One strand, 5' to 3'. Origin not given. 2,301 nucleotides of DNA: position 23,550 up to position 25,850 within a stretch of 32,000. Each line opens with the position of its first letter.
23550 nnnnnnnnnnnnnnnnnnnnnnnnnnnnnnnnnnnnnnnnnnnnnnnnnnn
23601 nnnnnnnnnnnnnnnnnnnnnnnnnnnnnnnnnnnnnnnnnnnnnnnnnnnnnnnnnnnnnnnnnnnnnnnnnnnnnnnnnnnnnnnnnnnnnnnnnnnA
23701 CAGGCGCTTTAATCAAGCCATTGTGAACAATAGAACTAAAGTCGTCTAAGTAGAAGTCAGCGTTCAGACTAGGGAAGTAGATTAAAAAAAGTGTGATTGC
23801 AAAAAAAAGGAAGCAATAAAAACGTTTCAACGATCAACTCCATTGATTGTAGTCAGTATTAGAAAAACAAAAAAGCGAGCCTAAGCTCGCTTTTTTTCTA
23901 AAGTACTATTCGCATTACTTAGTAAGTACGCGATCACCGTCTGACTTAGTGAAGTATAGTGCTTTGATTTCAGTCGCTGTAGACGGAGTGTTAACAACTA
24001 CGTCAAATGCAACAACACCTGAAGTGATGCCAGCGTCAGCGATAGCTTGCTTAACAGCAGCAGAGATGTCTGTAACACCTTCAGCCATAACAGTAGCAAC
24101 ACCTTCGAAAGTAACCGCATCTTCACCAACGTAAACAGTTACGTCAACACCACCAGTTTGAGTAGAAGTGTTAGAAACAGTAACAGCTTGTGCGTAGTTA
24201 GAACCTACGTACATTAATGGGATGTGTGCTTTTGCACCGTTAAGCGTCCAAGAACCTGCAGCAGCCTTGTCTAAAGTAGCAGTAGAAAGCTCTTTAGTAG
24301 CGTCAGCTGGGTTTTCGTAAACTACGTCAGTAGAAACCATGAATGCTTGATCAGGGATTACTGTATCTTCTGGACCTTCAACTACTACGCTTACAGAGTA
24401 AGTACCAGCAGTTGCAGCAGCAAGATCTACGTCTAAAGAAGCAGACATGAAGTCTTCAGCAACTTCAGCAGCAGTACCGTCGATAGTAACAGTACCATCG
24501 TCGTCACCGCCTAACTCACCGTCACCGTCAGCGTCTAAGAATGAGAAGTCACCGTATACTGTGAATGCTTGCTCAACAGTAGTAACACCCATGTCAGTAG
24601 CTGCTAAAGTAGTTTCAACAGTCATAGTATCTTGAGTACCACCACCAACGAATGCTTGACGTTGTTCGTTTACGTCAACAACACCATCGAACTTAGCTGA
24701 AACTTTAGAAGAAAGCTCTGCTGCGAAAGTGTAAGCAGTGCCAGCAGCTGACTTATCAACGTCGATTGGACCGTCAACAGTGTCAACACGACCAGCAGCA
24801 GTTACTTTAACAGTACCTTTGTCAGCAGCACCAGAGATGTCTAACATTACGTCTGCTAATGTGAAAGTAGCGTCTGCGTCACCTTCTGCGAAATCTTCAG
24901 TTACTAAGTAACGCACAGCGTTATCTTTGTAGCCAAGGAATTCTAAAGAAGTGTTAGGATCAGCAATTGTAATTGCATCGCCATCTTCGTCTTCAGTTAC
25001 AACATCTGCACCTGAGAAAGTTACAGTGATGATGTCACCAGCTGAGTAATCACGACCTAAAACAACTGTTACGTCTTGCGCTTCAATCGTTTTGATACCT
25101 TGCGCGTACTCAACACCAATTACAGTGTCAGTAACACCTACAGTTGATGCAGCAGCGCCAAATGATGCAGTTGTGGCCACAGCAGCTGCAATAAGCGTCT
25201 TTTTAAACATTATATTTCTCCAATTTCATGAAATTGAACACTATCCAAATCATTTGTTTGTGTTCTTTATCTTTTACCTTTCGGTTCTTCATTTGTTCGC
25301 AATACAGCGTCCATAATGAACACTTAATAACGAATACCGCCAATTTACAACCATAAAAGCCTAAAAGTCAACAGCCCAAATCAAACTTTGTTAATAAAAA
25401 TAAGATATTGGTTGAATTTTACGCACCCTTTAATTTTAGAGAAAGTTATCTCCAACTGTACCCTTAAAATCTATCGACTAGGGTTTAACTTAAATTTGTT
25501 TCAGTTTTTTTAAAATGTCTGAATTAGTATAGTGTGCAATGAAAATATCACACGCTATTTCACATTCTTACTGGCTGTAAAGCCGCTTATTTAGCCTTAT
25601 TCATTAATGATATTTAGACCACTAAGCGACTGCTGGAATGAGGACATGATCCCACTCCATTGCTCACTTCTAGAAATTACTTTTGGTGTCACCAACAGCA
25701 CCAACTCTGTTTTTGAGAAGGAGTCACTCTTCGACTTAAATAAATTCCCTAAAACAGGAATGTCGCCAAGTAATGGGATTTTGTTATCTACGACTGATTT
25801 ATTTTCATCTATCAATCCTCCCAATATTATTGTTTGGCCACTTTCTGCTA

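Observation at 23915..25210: Candidate S-layer / abundant surface protein with expression-optimised gene design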

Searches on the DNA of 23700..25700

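Call 42: search_rna_families(source=window, start=23700, end=25700, threshold=evalue, max_evalue=1)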
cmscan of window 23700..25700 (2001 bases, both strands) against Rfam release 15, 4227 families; matches with E-value up to 1: 9.
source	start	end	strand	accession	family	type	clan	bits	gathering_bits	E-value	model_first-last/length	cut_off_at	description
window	23807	23904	+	RF02029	sraA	Gene; sRNA;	-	27.9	56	0.12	1-95/95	no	sraA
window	23858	23974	+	RF01808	MicX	Gene; sRNA;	-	25.8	75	0.004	1-194/194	no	MicX Vibrio cholerae sRNA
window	23861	23970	-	RF00558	L20_leader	Cis-reg; leader;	-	25.3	58.7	0.032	1-127/127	no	Ribosomal protein L20 leader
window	23825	23903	+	RF02059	STnc50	Gene; sRNA;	-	25.3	55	0.2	1-84/84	no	Salmonella enterica sRNA STnc40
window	23834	23897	+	RF02057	STnc40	Gene; sRNA;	-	23.3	45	0.41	1-70/70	no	Salmonella enterica sRNA STnc40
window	23866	23968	-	RF00506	Thr_leader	Cis-reg; leader;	-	23.1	55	0.18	1-118/118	no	Threonine operon leader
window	23816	23907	-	RF01808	MicX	Gene; sRNA;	-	22.5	75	0.031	1-194/194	no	MicX Vibrio cholerae sRNA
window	23844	23898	+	RF02901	AaHKsRNA41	Gene; sRNA;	-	16.4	97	0.81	1-187/187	no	Aggregatibacter sRNA 41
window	23800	24119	-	RF02189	ST7-OT4_3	Gene; lncRNA;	-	16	50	0.76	1-302/302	no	ST7 overlapping transcript 4 conserved region 3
